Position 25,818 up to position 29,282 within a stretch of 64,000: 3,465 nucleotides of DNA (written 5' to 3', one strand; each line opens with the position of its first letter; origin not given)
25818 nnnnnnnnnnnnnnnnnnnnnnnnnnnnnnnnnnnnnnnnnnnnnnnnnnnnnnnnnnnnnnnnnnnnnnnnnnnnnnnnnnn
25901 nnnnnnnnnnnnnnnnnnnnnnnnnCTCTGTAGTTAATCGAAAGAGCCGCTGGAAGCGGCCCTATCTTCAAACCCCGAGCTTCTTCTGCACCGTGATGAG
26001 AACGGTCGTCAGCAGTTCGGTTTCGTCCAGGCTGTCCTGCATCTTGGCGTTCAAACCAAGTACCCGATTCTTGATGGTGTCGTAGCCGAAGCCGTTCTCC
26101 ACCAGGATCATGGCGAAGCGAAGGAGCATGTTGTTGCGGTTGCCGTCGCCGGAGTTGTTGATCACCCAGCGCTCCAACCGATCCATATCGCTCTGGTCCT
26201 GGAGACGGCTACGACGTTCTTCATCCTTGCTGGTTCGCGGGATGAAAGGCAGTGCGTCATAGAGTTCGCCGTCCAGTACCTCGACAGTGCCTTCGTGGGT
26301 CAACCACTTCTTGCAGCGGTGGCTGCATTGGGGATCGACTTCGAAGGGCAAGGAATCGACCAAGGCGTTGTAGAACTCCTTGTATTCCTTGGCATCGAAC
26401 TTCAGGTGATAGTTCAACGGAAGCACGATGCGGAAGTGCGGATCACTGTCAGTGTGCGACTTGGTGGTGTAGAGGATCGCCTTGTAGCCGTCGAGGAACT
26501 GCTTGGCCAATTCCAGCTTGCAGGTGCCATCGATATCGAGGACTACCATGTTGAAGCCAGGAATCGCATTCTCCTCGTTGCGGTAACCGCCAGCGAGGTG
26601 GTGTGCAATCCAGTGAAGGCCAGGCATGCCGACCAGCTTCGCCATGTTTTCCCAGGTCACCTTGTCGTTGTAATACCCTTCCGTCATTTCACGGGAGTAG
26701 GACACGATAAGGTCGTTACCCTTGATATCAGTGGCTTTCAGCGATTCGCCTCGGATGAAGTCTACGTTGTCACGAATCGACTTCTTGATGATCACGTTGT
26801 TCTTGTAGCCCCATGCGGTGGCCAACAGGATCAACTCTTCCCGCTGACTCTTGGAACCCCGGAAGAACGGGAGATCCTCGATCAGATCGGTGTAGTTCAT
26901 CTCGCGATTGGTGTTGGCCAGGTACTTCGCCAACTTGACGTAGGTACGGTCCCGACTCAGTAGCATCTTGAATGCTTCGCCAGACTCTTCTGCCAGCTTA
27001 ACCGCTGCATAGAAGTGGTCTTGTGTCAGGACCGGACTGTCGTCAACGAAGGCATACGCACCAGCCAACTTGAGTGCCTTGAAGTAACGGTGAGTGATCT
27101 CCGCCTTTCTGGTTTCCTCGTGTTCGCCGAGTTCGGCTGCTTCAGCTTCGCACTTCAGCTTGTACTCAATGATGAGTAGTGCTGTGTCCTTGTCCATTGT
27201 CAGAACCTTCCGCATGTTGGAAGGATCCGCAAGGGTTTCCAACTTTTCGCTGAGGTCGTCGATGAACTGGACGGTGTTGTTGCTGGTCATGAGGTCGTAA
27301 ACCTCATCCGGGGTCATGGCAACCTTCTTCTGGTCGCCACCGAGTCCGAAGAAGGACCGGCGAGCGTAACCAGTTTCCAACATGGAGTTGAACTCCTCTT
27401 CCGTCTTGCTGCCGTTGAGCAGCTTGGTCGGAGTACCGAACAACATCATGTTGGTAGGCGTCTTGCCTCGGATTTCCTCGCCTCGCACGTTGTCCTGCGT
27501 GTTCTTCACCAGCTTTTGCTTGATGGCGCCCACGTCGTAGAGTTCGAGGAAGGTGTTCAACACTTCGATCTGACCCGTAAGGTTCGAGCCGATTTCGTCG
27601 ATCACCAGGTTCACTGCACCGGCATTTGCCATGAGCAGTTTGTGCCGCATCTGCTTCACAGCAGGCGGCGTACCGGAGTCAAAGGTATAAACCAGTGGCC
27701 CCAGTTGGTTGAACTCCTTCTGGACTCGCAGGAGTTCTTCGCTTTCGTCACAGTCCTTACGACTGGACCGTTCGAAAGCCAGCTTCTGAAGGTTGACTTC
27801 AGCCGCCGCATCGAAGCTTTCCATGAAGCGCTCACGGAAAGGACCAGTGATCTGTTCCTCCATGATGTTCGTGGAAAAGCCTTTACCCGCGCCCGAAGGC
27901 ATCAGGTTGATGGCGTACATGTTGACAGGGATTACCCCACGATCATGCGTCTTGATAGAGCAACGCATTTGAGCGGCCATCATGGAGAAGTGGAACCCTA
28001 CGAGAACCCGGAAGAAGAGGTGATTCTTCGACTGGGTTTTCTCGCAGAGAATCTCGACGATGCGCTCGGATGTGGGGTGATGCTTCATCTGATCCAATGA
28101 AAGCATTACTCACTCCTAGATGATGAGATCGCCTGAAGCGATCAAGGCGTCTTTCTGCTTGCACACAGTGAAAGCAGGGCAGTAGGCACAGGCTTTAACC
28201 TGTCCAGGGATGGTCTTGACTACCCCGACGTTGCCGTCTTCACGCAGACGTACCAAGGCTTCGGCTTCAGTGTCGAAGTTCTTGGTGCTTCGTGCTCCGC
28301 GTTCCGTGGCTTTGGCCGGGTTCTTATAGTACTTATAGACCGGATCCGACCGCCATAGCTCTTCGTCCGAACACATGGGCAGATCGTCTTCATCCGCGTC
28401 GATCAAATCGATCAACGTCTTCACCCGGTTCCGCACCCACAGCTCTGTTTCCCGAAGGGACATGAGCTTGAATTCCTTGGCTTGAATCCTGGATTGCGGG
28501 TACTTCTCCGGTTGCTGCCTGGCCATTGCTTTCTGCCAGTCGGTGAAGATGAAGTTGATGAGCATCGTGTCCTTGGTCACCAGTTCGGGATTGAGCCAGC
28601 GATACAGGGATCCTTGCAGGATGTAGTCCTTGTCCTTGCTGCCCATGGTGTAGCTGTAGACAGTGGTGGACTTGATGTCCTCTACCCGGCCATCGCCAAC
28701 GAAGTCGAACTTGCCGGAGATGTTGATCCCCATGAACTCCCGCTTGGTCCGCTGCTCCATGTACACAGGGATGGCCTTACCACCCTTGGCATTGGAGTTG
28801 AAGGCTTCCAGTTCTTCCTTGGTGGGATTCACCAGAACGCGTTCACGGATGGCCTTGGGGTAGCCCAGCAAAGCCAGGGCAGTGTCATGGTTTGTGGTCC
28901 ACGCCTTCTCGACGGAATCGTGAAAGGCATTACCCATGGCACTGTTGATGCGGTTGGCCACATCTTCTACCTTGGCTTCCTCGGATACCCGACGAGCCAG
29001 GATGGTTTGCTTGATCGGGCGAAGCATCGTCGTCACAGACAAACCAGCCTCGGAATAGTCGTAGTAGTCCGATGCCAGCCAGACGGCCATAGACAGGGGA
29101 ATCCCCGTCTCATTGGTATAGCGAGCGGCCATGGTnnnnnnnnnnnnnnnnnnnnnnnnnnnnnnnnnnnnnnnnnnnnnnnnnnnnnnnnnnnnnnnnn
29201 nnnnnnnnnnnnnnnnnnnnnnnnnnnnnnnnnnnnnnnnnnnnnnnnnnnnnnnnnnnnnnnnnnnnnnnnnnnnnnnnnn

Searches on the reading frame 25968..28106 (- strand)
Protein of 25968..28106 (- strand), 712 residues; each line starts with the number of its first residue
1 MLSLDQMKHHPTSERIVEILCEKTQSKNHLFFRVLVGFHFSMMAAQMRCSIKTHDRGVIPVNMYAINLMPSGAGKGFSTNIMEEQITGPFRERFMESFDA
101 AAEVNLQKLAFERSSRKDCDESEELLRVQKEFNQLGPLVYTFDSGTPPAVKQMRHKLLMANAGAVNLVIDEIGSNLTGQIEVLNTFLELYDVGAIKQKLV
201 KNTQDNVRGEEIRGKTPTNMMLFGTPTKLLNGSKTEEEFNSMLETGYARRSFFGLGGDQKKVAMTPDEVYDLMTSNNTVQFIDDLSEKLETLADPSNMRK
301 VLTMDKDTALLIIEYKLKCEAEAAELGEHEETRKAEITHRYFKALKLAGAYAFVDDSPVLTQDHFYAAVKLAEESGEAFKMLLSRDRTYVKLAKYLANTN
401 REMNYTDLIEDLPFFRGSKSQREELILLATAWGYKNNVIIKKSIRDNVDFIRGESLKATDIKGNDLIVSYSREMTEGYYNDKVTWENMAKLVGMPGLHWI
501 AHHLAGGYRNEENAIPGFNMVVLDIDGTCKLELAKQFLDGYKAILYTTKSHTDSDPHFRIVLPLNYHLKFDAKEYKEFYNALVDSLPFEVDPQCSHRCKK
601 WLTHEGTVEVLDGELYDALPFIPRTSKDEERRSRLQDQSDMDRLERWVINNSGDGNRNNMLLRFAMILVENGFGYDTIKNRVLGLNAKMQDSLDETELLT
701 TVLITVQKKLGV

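Call 53: search_protein_families(library=pfam, proteins=[window:25968-28106:-], max_evalue=0.01)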
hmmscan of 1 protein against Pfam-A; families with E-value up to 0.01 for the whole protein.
window:25968-28106:- (712 aa): 1 family
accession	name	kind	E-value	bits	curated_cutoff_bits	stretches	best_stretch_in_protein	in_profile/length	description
PF13148.11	DUF3987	-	0.00026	20.7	27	1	43-373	17-352/364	Protein of unknown function (DUF3987)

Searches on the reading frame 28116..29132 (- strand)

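Call 32: search_protein_families(library=pfam, proteins=[window:28116-29132:-], max_evalue=1)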
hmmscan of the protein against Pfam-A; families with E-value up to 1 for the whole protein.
window:28116-29132:- (338 aa): 1 family
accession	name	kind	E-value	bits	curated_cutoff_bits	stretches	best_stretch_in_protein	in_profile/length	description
PF12705.13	PDDEXK_1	-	9.1e-06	26.2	22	1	62-325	32-247/247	PD-(D/E)XK nuclease superfamily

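Call 33: search_protein_families(library=phrogs, proteins=[window:28116-29132:-], max_evalue=0.01)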
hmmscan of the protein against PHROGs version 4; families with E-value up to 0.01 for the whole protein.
window:28116-29132:- (338 aa): 2 families
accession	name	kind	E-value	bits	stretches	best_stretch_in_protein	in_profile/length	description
phrog_2139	-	DNA, RNA and nucleotide metabolism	8.6e-142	473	1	3-337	2-329/330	exonuclease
phrog_1706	-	DNA, RNA and nucleotide metabolism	2.8e-08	34.6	1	31-329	50-247/293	CRISPR/Cas system associated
